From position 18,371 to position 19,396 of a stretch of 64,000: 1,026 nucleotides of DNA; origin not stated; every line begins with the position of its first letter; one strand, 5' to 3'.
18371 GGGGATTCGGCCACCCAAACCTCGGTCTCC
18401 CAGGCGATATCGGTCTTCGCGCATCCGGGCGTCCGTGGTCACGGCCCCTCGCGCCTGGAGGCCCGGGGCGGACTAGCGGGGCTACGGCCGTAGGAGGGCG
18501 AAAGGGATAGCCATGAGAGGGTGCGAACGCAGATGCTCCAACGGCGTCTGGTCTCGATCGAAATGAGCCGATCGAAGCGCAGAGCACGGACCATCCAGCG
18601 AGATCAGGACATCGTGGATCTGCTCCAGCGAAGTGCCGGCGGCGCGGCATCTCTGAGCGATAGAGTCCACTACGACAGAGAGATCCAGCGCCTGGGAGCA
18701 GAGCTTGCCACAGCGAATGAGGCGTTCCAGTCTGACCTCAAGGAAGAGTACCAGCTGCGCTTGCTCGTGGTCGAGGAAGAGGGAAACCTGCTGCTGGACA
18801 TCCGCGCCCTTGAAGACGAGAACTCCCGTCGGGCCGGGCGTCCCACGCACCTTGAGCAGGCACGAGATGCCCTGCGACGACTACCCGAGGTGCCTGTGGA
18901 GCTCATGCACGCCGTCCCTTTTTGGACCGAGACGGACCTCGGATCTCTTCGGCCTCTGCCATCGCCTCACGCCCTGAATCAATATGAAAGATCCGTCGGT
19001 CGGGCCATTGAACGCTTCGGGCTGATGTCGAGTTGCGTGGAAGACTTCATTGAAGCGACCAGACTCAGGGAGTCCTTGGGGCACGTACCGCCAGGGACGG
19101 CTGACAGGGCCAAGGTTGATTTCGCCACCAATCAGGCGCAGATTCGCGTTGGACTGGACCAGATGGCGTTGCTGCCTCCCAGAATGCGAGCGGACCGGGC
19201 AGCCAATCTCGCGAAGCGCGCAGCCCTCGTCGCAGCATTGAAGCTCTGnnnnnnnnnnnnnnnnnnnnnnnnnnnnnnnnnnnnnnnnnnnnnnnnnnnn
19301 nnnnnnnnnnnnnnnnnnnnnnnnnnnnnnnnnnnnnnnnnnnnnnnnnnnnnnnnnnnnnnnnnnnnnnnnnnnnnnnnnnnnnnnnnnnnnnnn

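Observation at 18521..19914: Translationally coupled two-gene cassette with a HEPN-like (RNxxxHxG) protein embedded in the RHS locus - candidate novel toxin/defence module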

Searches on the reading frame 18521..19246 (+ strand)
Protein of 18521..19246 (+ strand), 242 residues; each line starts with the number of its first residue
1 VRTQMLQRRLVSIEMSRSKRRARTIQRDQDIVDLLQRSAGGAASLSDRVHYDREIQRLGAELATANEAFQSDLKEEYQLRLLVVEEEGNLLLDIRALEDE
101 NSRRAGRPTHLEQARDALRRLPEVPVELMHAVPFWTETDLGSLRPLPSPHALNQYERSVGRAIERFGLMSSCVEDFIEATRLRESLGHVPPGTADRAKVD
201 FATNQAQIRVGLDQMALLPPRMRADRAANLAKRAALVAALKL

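Call 4: search_protein_families(library=pfam, proteins=[window:18521-19246:+], max_evalue=1)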
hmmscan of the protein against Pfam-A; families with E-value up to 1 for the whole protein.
window:18521-19246:+ (242 aa): 2 families
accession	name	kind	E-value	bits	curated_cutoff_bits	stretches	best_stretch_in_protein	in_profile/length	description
PF25802.1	WWC1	-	0.009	16.4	27.8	1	52-119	17-83/135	WWC1-like, helical hairpin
PF07058.16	MAP70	-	0.028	13.6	27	1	46-87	285-328/554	Microtubule-associated protein 70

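Call 5: search_protein_families(library=padloc, proteins=[window:18521-19246:+], max_evalue=1)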
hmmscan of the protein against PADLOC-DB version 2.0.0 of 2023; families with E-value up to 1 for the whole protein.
window:18521-19246:+ (242 aa): 1 family
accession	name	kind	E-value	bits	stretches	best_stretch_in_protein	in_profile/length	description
PDLC04550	PDC-M26B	-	0.054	9.7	1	2-77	250-322/855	-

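Call 6: search_protein_families(library=ncbifam, proteins=[window:18521-19246:+], max_evalue=1)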
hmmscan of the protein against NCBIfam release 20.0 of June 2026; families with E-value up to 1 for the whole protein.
window:18521-19246:+ (242 aa): 0 families

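Call 8: find_homologous_proteins(query=window:18521-19246:+, max_evalue=0.001)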
Query window:18521-19246:+ (242 aa): 2 proteins with E <= 0.001 among 5020 candidates.
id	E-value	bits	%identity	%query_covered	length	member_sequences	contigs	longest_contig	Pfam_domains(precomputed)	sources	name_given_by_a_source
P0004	7.8e-146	501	100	98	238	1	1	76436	-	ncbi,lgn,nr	ncbi:MAG: hypothetical protein K1Y01_20200 [Vicinamibacteria bacterium]|nr:hypothetical protein [Vic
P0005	1.8e-94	333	71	94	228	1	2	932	-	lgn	-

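Call 35: find_homologous_proteins(query=A5, max_evalue=0.001)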
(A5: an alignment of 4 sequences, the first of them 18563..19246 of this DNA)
Query A5 (4 sequences) (228 aa, profile of the alignment): 4 proteins with E <= 0.001 among 8000 candidates.
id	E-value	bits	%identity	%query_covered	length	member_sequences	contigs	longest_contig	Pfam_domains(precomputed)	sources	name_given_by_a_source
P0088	7.2e-109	381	32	98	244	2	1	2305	-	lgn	-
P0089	1.9e-107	376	33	97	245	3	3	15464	-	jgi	-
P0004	5.6e-102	358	100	100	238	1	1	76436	-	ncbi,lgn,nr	ncbi:MAG: hypothetical protein K1Y01_20200 [Vicinamibacteria bacterium]|nr:hypothetical protein [Vic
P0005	1.9e-100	353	71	100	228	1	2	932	-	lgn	-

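Call 36: find_encoding_contigs(protein=P0089, flank=8000, max_places=3)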
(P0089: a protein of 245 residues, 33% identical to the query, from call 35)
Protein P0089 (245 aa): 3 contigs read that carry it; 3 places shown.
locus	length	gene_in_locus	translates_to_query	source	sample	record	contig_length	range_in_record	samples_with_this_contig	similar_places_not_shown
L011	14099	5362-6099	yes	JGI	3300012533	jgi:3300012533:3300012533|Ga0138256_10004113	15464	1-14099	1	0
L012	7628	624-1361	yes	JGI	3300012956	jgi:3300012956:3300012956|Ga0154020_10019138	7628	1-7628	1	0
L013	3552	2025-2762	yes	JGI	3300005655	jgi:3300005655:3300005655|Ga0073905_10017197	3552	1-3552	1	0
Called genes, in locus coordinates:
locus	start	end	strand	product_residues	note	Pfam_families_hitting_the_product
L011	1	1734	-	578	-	?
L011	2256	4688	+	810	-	PF00149:Metallophos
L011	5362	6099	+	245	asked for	-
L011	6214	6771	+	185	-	-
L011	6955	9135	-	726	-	PF07693:KAP_NTPase, PF13191:AAA_16 (weak), PF13401:AAA_22 (faint)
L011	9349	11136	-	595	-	-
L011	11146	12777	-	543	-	-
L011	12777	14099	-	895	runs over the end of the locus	?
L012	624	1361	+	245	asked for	-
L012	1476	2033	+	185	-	-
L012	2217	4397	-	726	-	PF07693:KAP_NTPase, PF13191:AAA_16 (weak), PF13401:AAA_22 (faint)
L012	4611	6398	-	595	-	-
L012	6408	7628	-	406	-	?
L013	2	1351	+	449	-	?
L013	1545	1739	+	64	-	-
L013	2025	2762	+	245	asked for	-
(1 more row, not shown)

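Call 44: search_protein_families(library=phrogs, proteins=[window:18563-19246:+], max_evalue=1)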
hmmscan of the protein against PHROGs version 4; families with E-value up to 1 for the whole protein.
window:18563-19246:+ (228 aa): 2 families
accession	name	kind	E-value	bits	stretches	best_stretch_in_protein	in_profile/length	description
phrog_18817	-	unknown function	0.13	13.4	1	161-184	27-50/61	-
phrog_19139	-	unknown function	0.27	12.6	1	8-66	75-134/151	-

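Call 46: predict_structure(alignment_id=A6)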
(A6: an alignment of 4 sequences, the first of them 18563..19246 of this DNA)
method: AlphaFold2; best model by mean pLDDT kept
length: 228 residues; sequences in the alignment: 4
mean_pLDDT: 87.1   pTM: 0.68
mean pLDDT of the five models: 87.1, 84.1, 83.7, 83.5, 82.7
residues with pLDDT >= 90: 131; 70-90: 77; 50-70: 14; < 50: 6
segments of 3 or more residues with pLDDT < 50: 118-123
pLDDT, mean of each block of 10 residues (from residue 1): 76 87 80 84 94 96 95 91 90 85 76 57 60 91 97 94 92 90 95 94 95 95 91
secondary structure, 60 per line:
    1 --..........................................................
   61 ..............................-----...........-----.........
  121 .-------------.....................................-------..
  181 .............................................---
elements in order: H3-90 H96-106 H112-121 H135-171 H179-225
